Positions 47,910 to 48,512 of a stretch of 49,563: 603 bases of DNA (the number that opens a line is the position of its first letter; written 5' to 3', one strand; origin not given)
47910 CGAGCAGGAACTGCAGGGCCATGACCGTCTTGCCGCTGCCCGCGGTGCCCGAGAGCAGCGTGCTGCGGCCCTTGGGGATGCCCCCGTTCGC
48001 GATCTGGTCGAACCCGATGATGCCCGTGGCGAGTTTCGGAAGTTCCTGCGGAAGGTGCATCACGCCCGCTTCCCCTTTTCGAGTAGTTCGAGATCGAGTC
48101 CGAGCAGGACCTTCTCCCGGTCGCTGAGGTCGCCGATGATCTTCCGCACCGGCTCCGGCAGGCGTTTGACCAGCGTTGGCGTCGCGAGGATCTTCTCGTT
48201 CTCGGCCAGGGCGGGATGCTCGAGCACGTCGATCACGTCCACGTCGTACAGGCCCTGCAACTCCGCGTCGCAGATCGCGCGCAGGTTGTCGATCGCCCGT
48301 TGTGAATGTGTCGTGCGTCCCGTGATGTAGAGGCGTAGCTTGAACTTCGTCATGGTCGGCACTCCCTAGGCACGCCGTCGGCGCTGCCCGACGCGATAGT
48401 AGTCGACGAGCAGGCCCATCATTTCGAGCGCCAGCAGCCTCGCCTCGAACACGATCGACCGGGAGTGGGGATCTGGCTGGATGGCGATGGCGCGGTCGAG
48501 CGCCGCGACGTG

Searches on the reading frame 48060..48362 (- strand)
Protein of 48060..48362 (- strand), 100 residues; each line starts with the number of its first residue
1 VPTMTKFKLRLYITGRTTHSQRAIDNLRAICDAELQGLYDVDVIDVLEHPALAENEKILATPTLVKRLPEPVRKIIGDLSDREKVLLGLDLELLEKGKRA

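Call 3: search_protein_families(library=pfam, proteins=[window:48060-48362:-], max_evalue=1)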
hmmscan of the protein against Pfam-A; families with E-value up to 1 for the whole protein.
window:48060-48362:- (100 aa): 2 families
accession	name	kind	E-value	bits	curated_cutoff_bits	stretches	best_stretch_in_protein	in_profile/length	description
PF07689.18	KaiB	-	2.1e-28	98.3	27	1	10-90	1-81/82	KaiB domain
PF24047.1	Tudor_krimper_1st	-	0.007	17.3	27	1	30-69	49-88/91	Krimper first tudor domain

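Call 4: search_protein_families(library=ncbifam, proteins=[window:48060-48362:-], max_evalue=1)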
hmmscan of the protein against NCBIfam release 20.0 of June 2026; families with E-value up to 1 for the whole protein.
window:48060-48362:- (100 aa): 3 families
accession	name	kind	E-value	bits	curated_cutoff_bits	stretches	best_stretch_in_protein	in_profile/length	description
NF006798.0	PRK09301.1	equivalog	1.4e-34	118.3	110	1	6-92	6-92/105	circadian clock protein KaiB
TIGR02654.1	circ_KaiB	equivalog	6.9e-33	112.6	145.3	1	7-90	4-87/87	circadian clock protein KaiB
NF006800.0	PRK09303.1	equivalog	7.7e-08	31.7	342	1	5-76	13-84/383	histidine kinase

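Call 51: search_solved_structures(query=window:48060-48362:-, max_evalue=0.00001, show_alignments=1)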
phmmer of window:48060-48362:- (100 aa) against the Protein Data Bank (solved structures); distinct sequences matched with E-value up to 0.00001: 11.
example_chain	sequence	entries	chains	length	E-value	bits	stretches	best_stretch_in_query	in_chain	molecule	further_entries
1wwj_A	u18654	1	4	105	7.6e-30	106.3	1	5-92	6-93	Circadian clock protein kaiB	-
1r5p_A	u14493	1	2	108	2.3e-29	104.7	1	7-92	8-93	circadian oscillation regulator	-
4kso_C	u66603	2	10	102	2.8e-29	104.4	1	6-92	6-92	Circadian clock protein KaiB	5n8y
2qke_A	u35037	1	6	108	1.6e-28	102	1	4-98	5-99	Circadian clock protein kaiB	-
1vgl_A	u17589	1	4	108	1.1e-27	99.3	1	4-98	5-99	Circadian clock protein kaiB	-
5jwq_B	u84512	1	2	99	1.7e-27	98.7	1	7-94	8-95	Circadian clock protein KaiB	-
5jwo_B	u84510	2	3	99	5.3e-26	94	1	7-92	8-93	Circadian clock protein KaiB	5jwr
5jyt_A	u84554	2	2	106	7.8e-26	93.4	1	7-93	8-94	Circadian clock protein KaiB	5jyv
8fwj_M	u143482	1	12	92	5e-25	90.8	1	8-92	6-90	Circadian clock protein KaiB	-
4kun_A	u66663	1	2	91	5.9e-23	84.2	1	4-91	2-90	Hypothetical protein Lpp1115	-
8ubh_A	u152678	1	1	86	2e-14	56.9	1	8-84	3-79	Circadian oscillation regulator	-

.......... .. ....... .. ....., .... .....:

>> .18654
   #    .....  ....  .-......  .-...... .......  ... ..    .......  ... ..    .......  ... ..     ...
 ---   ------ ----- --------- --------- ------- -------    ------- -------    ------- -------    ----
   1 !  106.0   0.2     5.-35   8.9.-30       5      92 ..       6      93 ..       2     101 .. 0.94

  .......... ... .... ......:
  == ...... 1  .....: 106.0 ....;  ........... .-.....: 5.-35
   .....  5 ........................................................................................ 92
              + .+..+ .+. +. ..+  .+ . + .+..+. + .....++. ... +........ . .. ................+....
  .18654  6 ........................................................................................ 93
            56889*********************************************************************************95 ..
